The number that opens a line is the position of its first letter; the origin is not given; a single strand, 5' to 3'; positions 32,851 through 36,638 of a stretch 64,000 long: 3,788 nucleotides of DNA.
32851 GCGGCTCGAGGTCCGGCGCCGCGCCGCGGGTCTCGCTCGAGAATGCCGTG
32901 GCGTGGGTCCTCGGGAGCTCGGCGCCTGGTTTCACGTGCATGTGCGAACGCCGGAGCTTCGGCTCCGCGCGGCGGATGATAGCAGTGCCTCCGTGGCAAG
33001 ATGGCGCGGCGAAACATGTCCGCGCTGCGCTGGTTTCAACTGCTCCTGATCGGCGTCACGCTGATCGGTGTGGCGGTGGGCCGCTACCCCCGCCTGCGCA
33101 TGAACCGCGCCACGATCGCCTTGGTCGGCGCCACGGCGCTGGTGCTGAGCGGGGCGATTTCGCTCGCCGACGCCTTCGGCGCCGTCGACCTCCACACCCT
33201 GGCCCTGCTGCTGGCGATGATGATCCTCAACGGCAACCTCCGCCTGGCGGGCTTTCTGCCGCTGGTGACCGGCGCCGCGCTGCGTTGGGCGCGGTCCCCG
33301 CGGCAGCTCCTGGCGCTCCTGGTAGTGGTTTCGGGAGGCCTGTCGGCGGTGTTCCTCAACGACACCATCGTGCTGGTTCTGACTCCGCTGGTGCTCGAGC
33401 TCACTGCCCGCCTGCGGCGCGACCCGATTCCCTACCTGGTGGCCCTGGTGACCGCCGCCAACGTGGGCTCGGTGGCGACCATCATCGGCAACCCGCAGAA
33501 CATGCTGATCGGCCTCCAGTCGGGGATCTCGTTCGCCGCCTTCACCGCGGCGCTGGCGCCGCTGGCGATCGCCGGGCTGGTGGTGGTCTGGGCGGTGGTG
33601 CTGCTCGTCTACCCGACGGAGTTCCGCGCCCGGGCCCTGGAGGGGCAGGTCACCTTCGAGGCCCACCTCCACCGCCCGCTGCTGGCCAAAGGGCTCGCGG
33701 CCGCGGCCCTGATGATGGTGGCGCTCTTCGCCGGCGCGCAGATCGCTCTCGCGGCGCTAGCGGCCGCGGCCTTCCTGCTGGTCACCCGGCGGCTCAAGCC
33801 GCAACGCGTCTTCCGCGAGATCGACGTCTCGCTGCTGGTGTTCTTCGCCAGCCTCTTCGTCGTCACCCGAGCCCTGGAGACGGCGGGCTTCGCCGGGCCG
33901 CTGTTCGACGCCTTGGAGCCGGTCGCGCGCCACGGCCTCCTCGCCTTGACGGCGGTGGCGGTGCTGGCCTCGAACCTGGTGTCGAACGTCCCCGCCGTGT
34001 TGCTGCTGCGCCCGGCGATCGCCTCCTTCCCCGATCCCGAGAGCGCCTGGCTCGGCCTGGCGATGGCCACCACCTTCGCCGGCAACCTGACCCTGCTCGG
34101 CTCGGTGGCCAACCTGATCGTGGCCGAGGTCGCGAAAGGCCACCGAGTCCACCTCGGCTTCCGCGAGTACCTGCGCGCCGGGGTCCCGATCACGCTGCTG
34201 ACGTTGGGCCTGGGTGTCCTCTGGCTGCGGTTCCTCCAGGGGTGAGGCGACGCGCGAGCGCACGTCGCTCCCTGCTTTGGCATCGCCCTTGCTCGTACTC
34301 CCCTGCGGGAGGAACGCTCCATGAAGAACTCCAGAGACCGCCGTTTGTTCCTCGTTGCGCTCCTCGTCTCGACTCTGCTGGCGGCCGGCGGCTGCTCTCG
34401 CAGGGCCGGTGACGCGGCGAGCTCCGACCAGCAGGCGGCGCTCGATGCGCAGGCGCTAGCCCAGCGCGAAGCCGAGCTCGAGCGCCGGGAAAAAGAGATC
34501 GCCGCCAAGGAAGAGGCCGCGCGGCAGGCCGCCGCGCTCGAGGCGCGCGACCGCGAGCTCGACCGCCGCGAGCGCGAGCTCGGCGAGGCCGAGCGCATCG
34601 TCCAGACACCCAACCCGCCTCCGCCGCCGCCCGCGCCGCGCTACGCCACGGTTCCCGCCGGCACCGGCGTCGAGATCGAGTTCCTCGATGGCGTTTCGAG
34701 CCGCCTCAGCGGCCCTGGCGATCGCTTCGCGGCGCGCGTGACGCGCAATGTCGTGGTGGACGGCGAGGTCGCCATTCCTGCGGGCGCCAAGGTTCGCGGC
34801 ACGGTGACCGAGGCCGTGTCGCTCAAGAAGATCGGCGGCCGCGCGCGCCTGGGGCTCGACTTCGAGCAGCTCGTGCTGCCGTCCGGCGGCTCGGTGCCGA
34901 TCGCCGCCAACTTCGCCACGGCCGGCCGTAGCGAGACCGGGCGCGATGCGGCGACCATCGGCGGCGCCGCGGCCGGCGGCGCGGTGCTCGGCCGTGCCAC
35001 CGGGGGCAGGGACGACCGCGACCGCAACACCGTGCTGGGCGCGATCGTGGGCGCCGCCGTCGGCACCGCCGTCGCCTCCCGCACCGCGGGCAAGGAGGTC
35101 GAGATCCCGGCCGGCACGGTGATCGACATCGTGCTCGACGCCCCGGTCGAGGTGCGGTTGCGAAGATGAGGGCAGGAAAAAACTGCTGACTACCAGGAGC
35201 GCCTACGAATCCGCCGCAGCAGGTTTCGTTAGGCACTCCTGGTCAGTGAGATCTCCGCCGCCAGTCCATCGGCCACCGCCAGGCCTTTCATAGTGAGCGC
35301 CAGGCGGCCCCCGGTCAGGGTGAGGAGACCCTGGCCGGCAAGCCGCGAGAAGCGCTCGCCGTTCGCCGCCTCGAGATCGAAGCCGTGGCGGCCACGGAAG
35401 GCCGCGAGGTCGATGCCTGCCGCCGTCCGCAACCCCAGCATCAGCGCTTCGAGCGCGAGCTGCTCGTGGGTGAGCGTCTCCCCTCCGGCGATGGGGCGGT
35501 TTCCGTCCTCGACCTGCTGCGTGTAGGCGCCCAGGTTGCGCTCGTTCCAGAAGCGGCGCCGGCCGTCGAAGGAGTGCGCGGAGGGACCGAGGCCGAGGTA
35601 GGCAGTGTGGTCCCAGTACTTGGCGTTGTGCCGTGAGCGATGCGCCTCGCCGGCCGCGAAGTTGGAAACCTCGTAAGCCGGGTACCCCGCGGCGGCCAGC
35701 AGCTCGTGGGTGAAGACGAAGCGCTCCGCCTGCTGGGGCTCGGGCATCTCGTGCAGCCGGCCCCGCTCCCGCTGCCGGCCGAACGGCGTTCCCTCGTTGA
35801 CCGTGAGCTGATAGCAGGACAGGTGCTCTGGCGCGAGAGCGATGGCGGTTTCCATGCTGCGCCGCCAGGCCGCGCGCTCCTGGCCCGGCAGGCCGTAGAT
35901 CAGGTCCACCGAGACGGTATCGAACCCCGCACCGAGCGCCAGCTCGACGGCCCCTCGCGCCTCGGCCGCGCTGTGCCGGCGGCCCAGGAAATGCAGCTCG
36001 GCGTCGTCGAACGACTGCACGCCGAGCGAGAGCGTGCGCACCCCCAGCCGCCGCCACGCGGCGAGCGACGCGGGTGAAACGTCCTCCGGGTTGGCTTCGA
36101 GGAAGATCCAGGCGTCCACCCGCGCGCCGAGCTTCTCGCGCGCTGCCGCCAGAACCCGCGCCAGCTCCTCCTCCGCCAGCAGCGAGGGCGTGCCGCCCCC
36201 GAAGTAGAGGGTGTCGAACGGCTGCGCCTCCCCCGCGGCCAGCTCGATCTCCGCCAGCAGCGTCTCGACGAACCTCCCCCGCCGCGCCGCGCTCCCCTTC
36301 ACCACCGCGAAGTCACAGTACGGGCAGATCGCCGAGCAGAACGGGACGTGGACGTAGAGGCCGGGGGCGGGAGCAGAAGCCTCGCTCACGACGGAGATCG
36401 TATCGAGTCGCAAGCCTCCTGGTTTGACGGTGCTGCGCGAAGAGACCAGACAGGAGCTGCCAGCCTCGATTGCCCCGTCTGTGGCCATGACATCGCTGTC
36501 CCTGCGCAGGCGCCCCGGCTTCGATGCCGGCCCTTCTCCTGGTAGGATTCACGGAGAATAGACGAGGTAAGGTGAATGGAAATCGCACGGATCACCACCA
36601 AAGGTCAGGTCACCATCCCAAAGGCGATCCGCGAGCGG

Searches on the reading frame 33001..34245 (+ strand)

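Call 26: search_protein_families(library=pfam, proteins=[window:33001-34245:+], max_evalue=0.001)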
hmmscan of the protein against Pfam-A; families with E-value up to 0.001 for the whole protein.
window:33001-34245:+ (414 aa): 1 family
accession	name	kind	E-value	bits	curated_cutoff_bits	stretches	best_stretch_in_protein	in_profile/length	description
PF03600.22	CitMHS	-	4e-59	200.8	31.9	1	34-358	9-334/336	Citrate transporter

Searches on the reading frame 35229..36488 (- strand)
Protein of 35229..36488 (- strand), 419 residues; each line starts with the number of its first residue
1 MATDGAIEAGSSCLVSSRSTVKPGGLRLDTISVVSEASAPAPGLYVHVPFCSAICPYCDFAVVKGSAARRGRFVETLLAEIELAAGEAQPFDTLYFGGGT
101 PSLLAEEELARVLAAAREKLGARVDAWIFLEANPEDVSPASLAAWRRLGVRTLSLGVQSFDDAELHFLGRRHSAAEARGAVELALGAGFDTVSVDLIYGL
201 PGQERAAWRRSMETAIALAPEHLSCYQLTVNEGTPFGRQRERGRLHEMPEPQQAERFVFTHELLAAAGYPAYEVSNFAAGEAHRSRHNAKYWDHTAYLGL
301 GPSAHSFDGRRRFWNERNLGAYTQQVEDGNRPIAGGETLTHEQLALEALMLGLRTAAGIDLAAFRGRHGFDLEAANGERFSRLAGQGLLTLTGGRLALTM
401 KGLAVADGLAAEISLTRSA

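Call 31: search_protein_families(library=pfam, proteins=[window:35229-36488:-], max_evalue=0.01)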
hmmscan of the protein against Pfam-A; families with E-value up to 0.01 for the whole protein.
window:35229-36488:- (419 aa): 2 families
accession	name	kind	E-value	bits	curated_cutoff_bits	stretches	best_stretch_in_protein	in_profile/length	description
PF04055.27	Radical_SAM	-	2.2e-23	83.7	29.5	1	45-213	1-164/166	Radical SAM superfamily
PF06969.22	HemN_C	-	6.8e-14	52.1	24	1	339-404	1-66/67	HemN C-terminal domain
